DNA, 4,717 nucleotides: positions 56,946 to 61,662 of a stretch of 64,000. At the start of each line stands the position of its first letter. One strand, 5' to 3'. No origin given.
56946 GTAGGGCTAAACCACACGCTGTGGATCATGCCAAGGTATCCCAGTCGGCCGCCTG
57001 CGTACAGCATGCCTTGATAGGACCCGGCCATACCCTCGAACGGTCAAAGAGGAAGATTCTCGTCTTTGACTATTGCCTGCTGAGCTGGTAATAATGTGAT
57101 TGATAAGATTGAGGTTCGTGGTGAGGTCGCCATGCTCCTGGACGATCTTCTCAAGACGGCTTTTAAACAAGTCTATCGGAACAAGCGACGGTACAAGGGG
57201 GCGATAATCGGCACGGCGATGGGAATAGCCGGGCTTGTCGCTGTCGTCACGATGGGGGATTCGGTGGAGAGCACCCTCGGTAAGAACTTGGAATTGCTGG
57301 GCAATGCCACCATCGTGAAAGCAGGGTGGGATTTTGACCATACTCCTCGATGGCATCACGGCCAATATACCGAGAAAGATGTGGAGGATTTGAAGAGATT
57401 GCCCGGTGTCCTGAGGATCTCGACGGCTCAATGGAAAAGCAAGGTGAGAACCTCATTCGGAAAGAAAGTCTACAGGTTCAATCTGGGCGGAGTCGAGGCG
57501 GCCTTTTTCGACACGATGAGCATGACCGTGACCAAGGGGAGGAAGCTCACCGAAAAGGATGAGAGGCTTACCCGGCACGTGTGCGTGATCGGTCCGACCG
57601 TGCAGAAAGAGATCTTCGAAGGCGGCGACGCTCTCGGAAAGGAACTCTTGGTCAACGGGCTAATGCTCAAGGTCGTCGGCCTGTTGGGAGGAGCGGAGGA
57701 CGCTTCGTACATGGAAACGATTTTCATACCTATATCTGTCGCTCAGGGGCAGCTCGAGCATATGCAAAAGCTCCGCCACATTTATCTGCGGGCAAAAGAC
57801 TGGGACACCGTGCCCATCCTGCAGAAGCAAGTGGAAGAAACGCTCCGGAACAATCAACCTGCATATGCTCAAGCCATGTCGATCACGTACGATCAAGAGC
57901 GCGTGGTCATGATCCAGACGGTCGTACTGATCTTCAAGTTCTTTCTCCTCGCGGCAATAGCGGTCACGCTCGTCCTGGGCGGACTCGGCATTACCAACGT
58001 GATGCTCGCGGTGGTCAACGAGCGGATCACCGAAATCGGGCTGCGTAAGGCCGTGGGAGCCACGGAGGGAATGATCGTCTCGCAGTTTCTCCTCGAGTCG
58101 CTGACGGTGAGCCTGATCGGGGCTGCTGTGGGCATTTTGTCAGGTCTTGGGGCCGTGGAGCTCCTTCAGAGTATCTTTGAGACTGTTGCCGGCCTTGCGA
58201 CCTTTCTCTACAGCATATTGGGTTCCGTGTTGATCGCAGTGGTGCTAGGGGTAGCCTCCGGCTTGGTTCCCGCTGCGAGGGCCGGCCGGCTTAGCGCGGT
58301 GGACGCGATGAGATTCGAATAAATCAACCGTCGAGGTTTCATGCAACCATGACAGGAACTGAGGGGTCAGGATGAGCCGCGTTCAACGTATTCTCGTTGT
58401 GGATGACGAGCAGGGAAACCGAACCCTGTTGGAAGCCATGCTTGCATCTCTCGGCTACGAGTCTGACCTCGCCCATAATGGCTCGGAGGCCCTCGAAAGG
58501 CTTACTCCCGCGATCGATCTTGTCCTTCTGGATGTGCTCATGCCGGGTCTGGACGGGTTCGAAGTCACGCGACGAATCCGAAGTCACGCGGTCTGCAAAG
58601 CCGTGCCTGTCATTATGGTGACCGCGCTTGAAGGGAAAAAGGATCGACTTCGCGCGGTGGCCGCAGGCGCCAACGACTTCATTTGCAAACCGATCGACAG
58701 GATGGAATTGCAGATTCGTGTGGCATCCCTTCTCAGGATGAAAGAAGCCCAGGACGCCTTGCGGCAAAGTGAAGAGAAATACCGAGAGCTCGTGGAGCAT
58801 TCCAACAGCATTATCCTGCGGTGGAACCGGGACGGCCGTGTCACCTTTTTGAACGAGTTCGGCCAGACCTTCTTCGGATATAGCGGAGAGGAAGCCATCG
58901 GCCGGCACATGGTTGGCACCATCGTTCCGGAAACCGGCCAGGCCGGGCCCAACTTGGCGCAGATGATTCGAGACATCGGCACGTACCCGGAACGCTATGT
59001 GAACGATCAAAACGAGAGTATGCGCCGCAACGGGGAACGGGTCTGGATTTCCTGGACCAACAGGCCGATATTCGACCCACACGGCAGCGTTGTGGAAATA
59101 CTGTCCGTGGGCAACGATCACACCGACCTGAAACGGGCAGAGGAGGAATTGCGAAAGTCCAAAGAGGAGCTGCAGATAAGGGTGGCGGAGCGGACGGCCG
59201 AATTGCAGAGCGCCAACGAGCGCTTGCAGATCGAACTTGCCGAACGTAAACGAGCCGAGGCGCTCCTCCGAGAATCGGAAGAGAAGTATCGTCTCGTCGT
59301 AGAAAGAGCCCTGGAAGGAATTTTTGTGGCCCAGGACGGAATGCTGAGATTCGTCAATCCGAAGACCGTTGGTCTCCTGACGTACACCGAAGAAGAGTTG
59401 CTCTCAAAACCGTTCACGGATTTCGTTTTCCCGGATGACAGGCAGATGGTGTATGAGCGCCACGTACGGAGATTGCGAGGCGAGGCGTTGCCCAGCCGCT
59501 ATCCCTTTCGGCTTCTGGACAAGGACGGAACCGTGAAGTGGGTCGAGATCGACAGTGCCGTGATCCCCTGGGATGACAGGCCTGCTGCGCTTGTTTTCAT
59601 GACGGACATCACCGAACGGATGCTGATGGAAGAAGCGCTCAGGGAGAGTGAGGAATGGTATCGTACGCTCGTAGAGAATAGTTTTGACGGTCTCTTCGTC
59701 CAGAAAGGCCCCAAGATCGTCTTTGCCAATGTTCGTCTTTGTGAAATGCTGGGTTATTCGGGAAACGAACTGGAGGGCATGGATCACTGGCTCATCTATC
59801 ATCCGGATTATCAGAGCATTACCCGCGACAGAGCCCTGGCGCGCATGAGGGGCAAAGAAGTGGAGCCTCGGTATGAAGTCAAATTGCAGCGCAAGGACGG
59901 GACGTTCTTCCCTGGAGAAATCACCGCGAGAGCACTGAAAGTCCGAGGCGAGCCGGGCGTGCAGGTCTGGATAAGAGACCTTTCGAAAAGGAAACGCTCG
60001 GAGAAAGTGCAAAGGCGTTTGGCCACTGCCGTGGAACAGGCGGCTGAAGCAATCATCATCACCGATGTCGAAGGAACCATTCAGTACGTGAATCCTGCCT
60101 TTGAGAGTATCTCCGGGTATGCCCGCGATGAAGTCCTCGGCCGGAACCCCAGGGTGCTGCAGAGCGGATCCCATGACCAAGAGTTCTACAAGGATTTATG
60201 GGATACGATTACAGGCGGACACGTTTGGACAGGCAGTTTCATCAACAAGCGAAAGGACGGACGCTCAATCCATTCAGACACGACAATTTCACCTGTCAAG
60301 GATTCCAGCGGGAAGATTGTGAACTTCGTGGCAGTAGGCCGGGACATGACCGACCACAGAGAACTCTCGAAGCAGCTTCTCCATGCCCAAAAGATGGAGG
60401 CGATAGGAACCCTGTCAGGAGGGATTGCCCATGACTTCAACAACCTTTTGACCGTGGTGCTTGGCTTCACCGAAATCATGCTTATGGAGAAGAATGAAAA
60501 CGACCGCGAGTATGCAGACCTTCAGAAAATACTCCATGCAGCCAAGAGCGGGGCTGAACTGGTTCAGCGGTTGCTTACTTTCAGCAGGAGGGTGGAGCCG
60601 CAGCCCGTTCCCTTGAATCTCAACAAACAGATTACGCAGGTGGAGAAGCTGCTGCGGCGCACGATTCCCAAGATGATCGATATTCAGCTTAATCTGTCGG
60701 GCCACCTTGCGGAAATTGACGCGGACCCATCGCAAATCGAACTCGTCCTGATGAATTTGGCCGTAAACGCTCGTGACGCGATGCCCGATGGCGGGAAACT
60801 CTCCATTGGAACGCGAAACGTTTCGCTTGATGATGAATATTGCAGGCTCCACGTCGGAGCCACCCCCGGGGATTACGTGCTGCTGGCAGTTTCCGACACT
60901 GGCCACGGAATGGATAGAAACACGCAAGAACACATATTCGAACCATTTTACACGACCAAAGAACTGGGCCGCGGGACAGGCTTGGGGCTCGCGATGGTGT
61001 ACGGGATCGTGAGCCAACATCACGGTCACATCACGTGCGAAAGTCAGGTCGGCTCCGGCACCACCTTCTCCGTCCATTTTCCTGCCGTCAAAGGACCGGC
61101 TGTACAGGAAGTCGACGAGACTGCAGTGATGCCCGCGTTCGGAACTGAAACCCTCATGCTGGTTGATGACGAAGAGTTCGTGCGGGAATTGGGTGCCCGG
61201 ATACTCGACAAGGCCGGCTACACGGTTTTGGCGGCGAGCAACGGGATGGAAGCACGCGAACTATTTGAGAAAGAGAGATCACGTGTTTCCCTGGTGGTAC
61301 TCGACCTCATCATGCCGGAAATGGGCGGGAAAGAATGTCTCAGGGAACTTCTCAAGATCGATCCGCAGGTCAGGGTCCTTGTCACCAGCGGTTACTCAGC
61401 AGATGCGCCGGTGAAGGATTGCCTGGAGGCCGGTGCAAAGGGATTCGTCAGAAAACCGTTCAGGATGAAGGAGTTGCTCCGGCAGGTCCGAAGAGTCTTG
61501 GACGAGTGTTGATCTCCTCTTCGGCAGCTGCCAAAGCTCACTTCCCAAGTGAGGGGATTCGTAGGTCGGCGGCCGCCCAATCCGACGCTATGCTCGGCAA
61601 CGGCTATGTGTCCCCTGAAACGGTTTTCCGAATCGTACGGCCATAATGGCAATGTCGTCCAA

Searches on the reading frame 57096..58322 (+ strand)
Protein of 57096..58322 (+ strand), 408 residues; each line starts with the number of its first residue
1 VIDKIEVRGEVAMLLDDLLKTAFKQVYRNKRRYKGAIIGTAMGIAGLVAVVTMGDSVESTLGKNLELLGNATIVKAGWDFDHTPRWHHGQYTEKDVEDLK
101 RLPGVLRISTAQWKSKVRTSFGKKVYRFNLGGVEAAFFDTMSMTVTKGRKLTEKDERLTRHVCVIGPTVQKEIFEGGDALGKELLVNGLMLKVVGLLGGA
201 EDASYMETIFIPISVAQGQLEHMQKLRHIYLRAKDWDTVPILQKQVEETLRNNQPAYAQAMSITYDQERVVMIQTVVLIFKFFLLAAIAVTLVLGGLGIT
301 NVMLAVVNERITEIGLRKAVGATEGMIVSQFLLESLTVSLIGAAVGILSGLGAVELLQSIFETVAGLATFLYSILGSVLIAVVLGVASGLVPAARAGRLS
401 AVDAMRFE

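Call 77: search_protein_families(library=pfam, proteins=[window:57096-58322:+], max_evalue=0.00001)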
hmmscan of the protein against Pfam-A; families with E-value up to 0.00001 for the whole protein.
window:57096-58322:+ (408 aa): 2 families
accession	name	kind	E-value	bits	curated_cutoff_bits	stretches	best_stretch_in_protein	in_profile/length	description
PF12704.14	MacB_PCD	-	1.6e-26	94.3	27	1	36-248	4-206/207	MacB-like periplasmic core domain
PF02687.27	FtsX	-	7.5e-17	61.9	25.5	1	286-400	2-119/120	FtsX-like permease C-terminal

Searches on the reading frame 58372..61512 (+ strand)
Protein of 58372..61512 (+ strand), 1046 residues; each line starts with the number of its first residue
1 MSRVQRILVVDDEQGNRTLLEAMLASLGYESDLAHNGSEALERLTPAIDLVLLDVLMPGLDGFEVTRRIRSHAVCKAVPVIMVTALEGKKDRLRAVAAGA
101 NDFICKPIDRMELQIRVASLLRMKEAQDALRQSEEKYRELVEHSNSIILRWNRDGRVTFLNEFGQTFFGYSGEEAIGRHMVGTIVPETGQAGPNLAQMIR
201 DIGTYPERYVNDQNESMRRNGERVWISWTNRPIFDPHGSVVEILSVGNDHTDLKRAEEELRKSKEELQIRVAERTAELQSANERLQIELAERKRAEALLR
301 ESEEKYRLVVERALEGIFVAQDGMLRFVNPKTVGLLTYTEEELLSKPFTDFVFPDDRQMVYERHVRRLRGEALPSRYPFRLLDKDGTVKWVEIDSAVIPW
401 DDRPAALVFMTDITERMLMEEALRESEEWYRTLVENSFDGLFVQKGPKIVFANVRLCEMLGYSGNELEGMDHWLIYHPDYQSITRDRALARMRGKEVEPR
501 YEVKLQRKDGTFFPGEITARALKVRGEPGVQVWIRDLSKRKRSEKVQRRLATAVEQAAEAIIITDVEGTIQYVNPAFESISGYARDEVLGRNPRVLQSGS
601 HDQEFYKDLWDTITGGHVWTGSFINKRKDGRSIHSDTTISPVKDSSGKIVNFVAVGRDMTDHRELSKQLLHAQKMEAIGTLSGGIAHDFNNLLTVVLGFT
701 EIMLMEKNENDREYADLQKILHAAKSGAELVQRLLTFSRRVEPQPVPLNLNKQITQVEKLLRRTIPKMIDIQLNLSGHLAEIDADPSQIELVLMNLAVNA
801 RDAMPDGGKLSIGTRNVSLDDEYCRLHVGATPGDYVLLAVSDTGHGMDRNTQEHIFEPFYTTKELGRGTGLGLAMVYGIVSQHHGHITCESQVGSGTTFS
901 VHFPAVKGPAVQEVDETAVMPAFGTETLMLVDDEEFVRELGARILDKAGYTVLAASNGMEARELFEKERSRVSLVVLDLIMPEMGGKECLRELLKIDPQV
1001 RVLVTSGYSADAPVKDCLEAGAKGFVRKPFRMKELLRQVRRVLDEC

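Call 77: search_protein_families(library=pfam, proteins=[window:58372-61512:+], max_evalue=0.00001)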
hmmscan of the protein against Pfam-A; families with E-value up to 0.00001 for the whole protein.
window:58372-61512:+ (1046 aa): 9 families
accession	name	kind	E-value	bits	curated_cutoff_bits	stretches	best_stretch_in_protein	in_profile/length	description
PF13426.13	PAS_9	-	1.6e-57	192.6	27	4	559-661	2-103/103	PAS domain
PF00072.30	Response_reg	-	3.9e-53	178.8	30.2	2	7-117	1-110/111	Response regulator receiver domain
PF00989.32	PAS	-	1.4e-51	173.7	22.6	3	549-659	2-113/113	PAS fold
PF08447.18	PAS_3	-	9.2e-39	132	25.6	3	327-403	3-81/89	PAS fold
PF08448.16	PAS_4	-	3.2e-34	117.9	23.1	2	555-663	2-109/110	PAS fold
PF13188.13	PAS_8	-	6.6e-26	89.7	21.8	1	548-594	1-48/65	PAS domain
PF02518.31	HATPase_c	-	1.3e-22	80.7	26.4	1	785-905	2-109/111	Histidine kinase-, DNA gyrase B-, and HSP90-like ATPase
PF00512.31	HisKA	-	1.9e-08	34.7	26.9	1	680-740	4-63/66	His Kinase A (phospho-acceptor) domain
PF24820.1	Diguanyl_cycl_sensor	-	9.9e-06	25.9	28.1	0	316-363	8-55/109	Diguanylate cyclase-like sensor domain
